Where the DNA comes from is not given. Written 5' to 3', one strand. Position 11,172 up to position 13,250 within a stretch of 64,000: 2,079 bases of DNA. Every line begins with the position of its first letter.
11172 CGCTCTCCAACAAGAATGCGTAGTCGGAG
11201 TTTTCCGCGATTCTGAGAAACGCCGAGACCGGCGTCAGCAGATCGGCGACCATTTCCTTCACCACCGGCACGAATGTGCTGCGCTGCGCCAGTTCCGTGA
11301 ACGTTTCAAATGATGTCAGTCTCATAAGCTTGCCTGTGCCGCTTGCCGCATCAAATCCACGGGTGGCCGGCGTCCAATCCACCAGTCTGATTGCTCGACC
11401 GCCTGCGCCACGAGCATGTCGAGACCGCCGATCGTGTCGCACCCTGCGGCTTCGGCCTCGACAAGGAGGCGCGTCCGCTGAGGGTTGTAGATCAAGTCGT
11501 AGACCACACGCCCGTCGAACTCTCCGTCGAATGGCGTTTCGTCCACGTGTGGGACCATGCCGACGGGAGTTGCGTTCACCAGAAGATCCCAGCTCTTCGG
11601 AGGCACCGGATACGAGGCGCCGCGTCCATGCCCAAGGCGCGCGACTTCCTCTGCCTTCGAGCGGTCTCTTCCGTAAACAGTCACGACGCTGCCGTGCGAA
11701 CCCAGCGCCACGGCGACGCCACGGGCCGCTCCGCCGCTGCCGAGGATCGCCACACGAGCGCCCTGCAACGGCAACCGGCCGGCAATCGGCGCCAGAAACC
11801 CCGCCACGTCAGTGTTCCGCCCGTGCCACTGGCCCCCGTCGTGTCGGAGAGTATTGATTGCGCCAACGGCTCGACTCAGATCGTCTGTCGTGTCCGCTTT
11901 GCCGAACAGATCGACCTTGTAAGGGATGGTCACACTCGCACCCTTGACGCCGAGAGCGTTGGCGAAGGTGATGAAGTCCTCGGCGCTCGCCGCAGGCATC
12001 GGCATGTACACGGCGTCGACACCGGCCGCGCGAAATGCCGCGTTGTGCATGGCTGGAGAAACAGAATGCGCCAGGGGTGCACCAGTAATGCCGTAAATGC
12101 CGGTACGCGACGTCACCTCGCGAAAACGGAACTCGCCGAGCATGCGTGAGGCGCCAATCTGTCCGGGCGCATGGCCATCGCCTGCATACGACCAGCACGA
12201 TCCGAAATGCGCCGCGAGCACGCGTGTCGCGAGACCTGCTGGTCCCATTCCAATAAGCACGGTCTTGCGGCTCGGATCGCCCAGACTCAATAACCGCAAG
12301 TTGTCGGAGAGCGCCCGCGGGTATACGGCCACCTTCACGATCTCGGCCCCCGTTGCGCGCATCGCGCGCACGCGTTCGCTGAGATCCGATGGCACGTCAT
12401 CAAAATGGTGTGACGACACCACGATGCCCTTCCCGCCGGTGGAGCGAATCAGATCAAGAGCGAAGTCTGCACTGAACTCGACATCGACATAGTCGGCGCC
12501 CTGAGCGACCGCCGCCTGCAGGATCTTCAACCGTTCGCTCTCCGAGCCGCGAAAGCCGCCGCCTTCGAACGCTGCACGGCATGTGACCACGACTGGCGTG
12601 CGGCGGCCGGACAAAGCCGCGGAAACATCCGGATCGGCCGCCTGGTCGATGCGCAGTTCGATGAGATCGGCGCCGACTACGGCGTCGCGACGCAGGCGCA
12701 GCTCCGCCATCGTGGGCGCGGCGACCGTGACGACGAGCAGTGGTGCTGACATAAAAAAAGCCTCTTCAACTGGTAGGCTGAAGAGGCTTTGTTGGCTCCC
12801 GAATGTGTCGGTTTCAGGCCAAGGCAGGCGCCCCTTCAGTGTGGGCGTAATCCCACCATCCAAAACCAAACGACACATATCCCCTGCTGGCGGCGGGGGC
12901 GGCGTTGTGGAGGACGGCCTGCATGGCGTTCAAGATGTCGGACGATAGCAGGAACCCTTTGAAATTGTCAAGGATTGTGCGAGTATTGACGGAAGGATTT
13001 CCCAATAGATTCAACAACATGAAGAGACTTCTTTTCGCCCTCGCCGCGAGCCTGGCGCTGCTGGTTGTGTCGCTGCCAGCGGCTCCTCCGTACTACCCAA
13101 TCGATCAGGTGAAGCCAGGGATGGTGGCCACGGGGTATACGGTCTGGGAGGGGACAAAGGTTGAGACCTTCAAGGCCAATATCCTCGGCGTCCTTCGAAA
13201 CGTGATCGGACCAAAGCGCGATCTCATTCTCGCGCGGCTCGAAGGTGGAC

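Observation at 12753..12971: Candidate ribosome-mediated attenuator with a Phe/Trp/Tyr-rich leader peptide controlling an 11-gene aromatic supraoperon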

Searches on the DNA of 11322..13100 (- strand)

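Call 4: search_rna_families(source=window, start=12600, end=13100, threshold=evalue, max_evalue=10, show_alignments=3)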
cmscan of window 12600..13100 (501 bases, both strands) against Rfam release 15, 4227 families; matches with E-value up to 10: 11.
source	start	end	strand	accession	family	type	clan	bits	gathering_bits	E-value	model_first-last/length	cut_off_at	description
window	12751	12814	-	RF01859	Phe_leader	Cis-reg; leader;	-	20.5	55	0.57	1-125/125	no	Phenylalanine leader peptide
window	12689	12731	-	RF03207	mir-3960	Gene; miRNA;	-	18.5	73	5.3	1-73/73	no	mir-3960 microRNA precursor family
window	12676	12744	+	RF03207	mir-3960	Gene; miRNA;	-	17.5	73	8.7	1-73/73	no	mir-3960 microRNA precursor family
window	12732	12786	-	RF02401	ClpQY_promoter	Cis-reg;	-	17.2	42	0.24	1-57/57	no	ClpQY promoter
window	13054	13092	+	RF01768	flavi_FSE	Cis-reg; frameshift_element;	-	16.3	43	0.32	1-44/62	no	ribosomal frameshift site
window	12600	12633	+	RF01074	RF_site1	Cis-reg; frameshift_element;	-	15.9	40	2.9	14-40/40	5'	Putative RNA-dependent RNA polymerase ribosomal frameshift site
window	12655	12731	-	RF03023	rpfG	Gene; sRNA;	-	15.1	75.9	1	1-85/85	no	rpfG RNA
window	13032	13086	+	RF02470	Ms_IGR-8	Gene; sRNA;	-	14.9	44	1.1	1-63/63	no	Mycobacterium sRNA Ms_IGR-8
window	12753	12793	+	RF01200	SNORD125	Gene; snRNA; snoRNA; CD-box;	CL00067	14.1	56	9.2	1-97/97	no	Small nucleolar RNA SNORD125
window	12660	12728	-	RF01059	mir-598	Gene; miRNA;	-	13.6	69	9.3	1-80/80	no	mir-598 microRNA precursor family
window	12755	12790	+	RF02867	ncS011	Gene; sRNA;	-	11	48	2.1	171-204/207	no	Burkholderia sRNA 11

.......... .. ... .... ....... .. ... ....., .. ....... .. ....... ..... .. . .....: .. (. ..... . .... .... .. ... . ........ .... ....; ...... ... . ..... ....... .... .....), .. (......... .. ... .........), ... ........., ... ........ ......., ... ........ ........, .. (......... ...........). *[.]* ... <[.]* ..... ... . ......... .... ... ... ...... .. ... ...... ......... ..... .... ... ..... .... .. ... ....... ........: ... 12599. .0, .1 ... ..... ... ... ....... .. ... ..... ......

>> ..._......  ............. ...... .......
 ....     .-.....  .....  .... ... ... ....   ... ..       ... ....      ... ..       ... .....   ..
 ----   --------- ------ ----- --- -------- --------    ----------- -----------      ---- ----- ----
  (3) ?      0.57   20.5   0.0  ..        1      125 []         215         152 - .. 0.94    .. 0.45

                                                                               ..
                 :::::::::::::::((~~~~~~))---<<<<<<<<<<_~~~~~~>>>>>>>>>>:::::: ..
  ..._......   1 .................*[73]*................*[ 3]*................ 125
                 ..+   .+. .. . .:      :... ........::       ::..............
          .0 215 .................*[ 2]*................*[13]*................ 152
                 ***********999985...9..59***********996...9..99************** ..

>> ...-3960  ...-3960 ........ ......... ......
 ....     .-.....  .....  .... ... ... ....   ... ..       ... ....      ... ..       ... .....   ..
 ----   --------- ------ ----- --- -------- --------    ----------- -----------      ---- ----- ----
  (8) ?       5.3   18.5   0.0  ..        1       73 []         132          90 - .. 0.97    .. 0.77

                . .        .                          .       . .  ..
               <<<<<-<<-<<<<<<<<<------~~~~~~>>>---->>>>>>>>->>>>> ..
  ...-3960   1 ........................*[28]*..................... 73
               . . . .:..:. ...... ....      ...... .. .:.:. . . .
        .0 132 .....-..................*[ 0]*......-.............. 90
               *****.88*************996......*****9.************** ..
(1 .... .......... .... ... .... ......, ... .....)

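Call 50: search_rna_families(sources=[L001, L005, L006, L008, L011, L014, L018, L019, L024, L029, L031, L038, L041, L055, L060, L066, L072, L074, L077, L080], threshold=gathering)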
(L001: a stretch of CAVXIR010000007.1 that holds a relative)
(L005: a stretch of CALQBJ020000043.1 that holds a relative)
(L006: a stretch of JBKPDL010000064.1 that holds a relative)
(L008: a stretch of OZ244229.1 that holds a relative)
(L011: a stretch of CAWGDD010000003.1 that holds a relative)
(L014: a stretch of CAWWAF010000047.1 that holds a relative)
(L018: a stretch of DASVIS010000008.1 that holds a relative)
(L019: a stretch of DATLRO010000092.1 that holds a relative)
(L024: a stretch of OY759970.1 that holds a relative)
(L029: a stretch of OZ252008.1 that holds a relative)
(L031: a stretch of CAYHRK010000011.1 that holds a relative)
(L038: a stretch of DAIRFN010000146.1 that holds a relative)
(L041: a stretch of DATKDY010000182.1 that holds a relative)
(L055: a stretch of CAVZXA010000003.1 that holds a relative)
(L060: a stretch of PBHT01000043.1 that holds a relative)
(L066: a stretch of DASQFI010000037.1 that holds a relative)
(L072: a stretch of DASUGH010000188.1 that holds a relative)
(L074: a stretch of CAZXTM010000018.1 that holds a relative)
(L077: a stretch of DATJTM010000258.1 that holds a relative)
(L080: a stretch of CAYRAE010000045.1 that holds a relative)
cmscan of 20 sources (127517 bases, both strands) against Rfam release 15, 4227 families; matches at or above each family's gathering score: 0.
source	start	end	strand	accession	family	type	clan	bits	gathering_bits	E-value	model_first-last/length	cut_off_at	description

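Call 51: build_rna_model(alignment_id=A2, structure=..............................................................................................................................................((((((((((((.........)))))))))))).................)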
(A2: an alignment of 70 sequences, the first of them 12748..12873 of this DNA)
Model R1 built from alignment A2 (70 sequences, 192 columns); structure: as given.
model positions 133; base pairs 12; branch points 0; effective number of sequences 14.84; information 0.59 bits per position. Calibrated on 0.2 Mb of random sequence (short: E-values are rough).
structure used (alignment columns):
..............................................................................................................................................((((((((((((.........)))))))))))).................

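Call 52: search_with_rna_model(model_id=R1, sources=[window, L001, L002, L003, L004, L005, L006, L007, L008, L009, L010, L011, L012, L013, L014, L015, L016, L017, L018, L019, L020, L021, L022, L023, L024, L025, L026, L027, L028, L029, L030, L031, L032, L033, L034, L035, L036, L037, L038, L039, L040, L041, L042, L043, L044, L045, L046, L047, L048, L049, L050, L051, L052, L053, L054, L055, L056, L057, L058, L059, L060, L061, L062, L063, L064, L065, L066, L067, L068, L069, L070, L071, L072, L073, L074, L075, L076, L077, L078, L079, L080, L081], max_evalue=0.01)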
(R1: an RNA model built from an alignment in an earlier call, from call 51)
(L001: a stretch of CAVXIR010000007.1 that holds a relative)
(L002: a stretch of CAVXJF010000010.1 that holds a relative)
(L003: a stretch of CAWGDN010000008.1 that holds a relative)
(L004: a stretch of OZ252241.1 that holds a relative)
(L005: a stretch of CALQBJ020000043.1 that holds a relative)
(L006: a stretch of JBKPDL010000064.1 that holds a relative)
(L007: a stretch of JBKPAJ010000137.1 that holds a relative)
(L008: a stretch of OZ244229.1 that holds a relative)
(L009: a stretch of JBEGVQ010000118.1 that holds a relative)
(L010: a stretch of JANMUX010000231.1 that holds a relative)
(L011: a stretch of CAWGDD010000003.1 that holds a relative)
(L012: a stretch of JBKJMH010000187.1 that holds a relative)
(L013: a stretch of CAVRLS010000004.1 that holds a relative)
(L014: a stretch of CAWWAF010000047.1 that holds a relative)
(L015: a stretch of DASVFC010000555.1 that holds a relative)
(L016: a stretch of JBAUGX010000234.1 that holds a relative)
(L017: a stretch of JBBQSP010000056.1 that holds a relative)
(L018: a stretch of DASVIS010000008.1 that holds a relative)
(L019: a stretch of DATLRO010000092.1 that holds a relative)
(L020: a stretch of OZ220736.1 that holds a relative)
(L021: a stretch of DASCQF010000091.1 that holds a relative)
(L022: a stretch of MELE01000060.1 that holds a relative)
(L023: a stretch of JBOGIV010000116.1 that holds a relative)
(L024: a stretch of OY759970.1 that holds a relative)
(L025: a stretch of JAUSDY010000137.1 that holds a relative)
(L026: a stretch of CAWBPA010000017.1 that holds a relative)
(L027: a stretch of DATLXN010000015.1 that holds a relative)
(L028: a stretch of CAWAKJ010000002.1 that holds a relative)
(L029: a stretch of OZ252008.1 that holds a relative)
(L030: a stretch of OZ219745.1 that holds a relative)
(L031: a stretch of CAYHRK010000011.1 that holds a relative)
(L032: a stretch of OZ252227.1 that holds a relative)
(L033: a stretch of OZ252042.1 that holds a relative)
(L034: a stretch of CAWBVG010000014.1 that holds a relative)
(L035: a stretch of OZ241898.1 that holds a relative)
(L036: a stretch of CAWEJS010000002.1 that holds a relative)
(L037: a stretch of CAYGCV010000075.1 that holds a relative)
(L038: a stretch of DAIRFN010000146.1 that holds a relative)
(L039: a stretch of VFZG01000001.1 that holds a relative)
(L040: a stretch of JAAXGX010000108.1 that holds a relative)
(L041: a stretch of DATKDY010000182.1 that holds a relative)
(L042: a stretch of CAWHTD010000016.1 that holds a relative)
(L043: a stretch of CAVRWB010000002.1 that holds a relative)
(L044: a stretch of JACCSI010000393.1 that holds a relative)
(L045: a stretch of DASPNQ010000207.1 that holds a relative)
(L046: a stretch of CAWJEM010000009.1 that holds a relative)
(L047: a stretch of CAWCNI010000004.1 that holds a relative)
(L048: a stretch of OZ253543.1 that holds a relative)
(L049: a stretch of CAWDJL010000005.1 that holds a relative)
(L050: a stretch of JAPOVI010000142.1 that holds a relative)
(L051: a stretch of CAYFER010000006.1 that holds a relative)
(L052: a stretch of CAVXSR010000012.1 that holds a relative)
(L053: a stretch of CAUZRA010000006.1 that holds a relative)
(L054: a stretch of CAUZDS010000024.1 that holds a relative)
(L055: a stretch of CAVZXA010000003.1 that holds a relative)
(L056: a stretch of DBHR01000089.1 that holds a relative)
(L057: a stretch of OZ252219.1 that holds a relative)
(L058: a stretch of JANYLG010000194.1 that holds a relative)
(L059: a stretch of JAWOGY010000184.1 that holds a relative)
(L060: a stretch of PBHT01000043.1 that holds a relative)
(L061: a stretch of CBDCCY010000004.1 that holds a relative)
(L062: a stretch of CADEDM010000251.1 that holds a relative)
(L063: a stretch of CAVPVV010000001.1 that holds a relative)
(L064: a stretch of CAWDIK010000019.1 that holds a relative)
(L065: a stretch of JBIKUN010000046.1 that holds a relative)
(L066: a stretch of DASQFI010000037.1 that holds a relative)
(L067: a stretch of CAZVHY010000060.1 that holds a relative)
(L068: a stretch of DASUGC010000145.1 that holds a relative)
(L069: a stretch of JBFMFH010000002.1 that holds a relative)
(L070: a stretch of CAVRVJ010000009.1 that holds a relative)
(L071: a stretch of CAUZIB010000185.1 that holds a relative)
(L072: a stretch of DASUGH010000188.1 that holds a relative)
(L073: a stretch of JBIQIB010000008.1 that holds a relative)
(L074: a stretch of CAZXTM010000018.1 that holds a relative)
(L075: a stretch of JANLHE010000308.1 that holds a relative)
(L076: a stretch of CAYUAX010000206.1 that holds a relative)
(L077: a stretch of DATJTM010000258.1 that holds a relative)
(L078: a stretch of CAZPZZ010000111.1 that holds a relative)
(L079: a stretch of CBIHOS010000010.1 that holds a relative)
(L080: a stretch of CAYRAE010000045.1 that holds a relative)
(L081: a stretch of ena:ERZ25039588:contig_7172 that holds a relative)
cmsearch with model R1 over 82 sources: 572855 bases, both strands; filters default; matches with E-value up to 0.01: 142.
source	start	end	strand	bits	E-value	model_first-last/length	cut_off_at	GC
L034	2372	2501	+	102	9.8e-25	1-133/133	no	0.62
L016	2368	2502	+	101.7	1.2e-24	1-133/133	no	0.59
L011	2358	2489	+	99.1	5.5e-24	1-133/133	no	0.57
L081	9876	10005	+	99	6e-24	1-133/133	no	0.53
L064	2376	2505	+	98.7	7.2e-24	1-133/133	no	0.52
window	12748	12876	-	97.3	1.7e-23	1-133/133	no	0.53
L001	2377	2505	+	97.1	1.9e-23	1-133/133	no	0.54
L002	2376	2505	+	96.8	2.2e-23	1-133/133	no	0.53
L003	2362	2493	+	96.2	3.1e-23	1-133/133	no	0.55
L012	523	649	+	95.8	4.1e-23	1-133/133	no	0.59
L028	2375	2505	+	94.7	7.9e-23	1-133/133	no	0.52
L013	2365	2490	+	92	3.9e-22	1-133/133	no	0.6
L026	2376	2505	+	91.9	4.3e-22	1-133/133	no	0.52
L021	2327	2463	+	90.8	8.1e-22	1-133/133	no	0.61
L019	2364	2501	+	90.5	1e-21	1-133/133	no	0.59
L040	2331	2474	+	88.8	2.8e-21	1-133/133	no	0.6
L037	2331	2475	+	88.7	2.9e-21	1-133/133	no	0.63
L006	2368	2499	+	88.6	3e-21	1-133/133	no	0.57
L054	2358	2493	+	88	4.5e-21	1-133/133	no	0.62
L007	2370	2501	+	87.8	5e-21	1-133/133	no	0.58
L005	2364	2490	+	87.5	5.8e-21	1-133/133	no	0.6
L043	2376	2500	+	86.8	8.9e-21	1-133/133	no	0.62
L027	2327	2452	+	86.8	9e-21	1-133/133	no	0.59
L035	2320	2450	+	86.4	1.2e-20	1-133/133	no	0.68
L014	2352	2489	+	86.1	1.4e-20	1-133/133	no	0.59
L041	2372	2499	+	86.1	1.4e-20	1-133/133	no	0.57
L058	2273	2398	+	86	1.5e-20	1-133/133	no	0.52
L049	2375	2501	+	85.4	2.2e-20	1-133/133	no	0.56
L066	2373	2495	+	85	2.7e-20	1-133/133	no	0.59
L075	2374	2502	+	84.9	2.9e-20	1-133/133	no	0.59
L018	2378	2500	+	83.9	5.2e-20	1-133/133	no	0.54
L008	2331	2475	+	83.5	6.8e-20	1-133/133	no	0.61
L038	2367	2499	+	83.4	7e-20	1-133/133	no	0.59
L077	2287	2422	+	82.6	1.2e-19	1-133/133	no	0.65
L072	2361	2492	+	82.5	1.2e-19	1-133/133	no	0.63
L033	2341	2479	+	81.8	1.9e-19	1-133/133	no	0.51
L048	2345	2483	+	81.6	2.1e-19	1-133/133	no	0.61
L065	2365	2500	+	81.2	2.6e-19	1-133/133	no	0.63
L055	2366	2501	+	80.9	3.1e-19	1-133/133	no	0.64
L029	2346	2482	+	80.6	3.7e-19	1-133/133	no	0.58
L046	2373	2499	+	80.5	4.1e-19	1-133/133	no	0.57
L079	2242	2378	+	80.2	4.8e-19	1-133/133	no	0.66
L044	1047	1171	+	79.9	5.7e-19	1-133/133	no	0.54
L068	2352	2487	+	79.8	6.1e-19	1-133/133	no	0.58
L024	2346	2481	+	79.3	8.3e-19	1-133/133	no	0.57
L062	2369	2501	+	78.8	1.1e-18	1-133/133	no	0.6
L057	2351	2491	+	77.5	2.5e-18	1-133/133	no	0.57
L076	2345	2481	+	77.4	2.6e-18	1-133/133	no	0.61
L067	2340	2463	+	76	6.1e-18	1-133/133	no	0.63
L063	2366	2499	+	75.6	7.8e-18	1-133/133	no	0.57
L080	1278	1412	+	74.8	1.3e-17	1-133/133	no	0.67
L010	270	404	+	73.3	3e-17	1-133/133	no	0.58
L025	321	455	+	72.9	4e-17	1-133/133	no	0.6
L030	2335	2469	+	72.6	4.6e-17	1-133/133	no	0.65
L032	2330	2473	+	72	6.6e-17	1-133/133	no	0.63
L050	2316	2459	+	72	6.6e-17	1-133/133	no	0.67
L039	2371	2498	+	71.8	7.6e-17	1-133/133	no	0.57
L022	2295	2430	+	71.7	7.9e-17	1-133/133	no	0.6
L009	2334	2467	+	71.6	8.6e-17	1-133/133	no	0.58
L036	2364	2487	+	70.4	1.8e-16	1-133/133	no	0.56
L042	2358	2492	+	70.2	1.9e-16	1-133/133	no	0.58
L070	2319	2447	+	69.7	2.6e-16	1-133/133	no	0.56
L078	2346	2489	+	69.7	2.7e-16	1-133/133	no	0.54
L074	2352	2483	+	69.2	3.7e-16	1-133/133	no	0.61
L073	2241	2377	+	66.6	1.7e-15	1-133/133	no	0.67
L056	2328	2474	+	66.6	1.7e-15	1-133/133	no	0.53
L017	2280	2413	+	66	2.4e-15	1-133/133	no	0.58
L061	2318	2460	+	65.8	2.7e-15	1-133/133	no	0.68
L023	2152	2285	+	64.6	5.8e-15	1-133/133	no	0.63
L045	2342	2472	+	64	8.1e-15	1-133/133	no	0.57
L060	2329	2476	+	63.7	9.6e-15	1-133/133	no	0.48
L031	2358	2484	+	63.2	1.3e-14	1-133/133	no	0.62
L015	308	438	+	63.1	1.4e-14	1-133/133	no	0.6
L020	2332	2467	+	62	2.7e-14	1-133/133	no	0.67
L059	2349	2471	+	62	2.7e-14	1-133/133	no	0.61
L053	650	783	+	60.7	5.8e-14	1-133/133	no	0.49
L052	2357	2492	+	60.7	6e-14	1-133/133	no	0.57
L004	2329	2478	+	54.8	2.1e-12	1-133/133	no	0.48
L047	2361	2492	+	45.7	4.8e-10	1-133/133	no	0.6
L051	2315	2477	+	44.6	9.2e-10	1-133/133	no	0.51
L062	2459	2580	-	39.3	2.3e-08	1-133/133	no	0.67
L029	2440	2472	-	38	4.9e-08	92-124/133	no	0.55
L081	9963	10080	-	35.7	1.9e-07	1-133/133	no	0.64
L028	2453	2580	-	35.1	2.8e-07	1-133/133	no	0.59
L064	2453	2580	-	34.6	3.8e-07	1-133/133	no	0.63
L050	2418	2546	-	32.6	1.3e-06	1-133/133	no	0.67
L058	2356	2388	-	32.5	1.4e-06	92-124/133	no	0.55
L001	2453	2580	-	32.3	1.5e-06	1-133/133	no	0.62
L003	2450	2483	-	32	1.8e-06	92-124/133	no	0.5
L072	2449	2582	-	31.7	2.2e-06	1-133/133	no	0.62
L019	2460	2580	-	31.4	2.7e-06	1-133/133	no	0.67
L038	2454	2489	-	30.8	3.7e-06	92-128/133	no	0.64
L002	2459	2580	-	30.2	5.5e-06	1-133/133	no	0.63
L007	2460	2589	-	29.7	7.3e-06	1-133/133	no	0.62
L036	2444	2558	-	29.1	1.1e-05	1-133/133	no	0.6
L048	2443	2472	-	28.7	1.3e-05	93-122/133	no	0.6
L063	2460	2489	-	28.5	1.5e-05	92-124/133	no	0.6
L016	2459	2492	-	28.2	1.8e-05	92-124/133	no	0.56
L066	2456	2485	-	28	2e-05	92-124/133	no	0.57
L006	2458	2577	-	27.8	2.3e-05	1-133/133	no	0.6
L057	2452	2479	-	27.7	2.4e-05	94-121/133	no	0.68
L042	2451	2574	-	26.8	4.1e-05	1-133/133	no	0.6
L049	2453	2564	-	26.5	4.9e-05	1-133/133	no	0.61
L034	2461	2490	-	26.5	5.1e-05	93-122/133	no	0.57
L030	2429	2458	-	26.2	5.9e-05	93-122/133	no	0.63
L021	2422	2453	-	25.7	8e-05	92-123/133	no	0.59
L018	2458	2490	-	25.7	8e-05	92-124/133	no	0.55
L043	2459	2577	-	25.6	8.4e-05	1-133/133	no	0.62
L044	1132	1161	-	25.3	0.0001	92-125/133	no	0.57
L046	2451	2564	-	24.5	0.00016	1-133/133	no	0.61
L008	2434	2464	-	24.4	0.00018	93-122/133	no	0.61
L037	2434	2464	-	24.4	0.00018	93-122/133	no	0.61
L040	2433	2463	-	24.4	0.00018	93-122/133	no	0.61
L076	2439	2555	-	24.4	0.00018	1-133/133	no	0.69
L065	2459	2583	-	24.1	0.00021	1-133/133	no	0.7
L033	2429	2513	-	23.7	0.00027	47-133/133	no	0.49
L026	2464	2494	-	23.6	0.00028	93-122/133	no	0.55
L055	2460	2580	-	23.6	0.00028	1-133/133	no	0.68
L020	2427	2456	-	23.6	0.00028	93-122/133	no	0.63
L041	2452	2586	-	23.5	0.0003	1-133/133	no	0.61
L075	2462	2492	-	23.4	0.00032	92-123/133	no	0.65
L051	2435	2467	-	23.3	0.00034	92-123/133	no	0.55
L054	2453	2483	-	23.2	0.00037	92-123/133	no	0.65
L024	2440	2471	-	23.1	0.00039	92-123/133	no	0.59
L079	2338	2368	-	23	0.0004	92-123/133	no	0.84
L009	2425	2457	-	22.9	0.00044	92-125/133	no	0.61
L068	2449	2476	-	22.7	0.00049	93-122/133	no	0.64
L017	2371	2403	-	22.1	0.0007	92-125/133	no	0.61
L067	2425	2451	-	21.8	0.00087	94-121/133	no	0.63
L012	611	637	-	21.7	0.00091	94-121/133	no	0.63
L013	2452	2478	-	21.7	0.00091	94-121/133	no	0.63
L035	2410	2439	-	21.5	0.001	93-122/133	no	0.67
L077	2384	2411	-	21.3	0.0012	93-122/133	no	0.82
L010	362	394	-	20.9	0.0014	92-125/133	no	0.64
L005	2452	2478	-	20.9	0.0015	94-121/133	no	0.67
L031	2443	2474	-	20.9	0.0015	92-123/133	no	0.69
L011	2449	2478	-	20.8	0.0015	93-122/133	no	0.6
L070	2408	2435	-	20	0.0025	94-121/133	no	0.61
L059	2431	2461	-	19.9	0.0027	92-124/133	no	0.61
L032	2432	2552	-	19.3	0.0037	1-133/133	no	0.63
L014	2448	2479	-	18.7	0.0053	92-123/133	no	0.53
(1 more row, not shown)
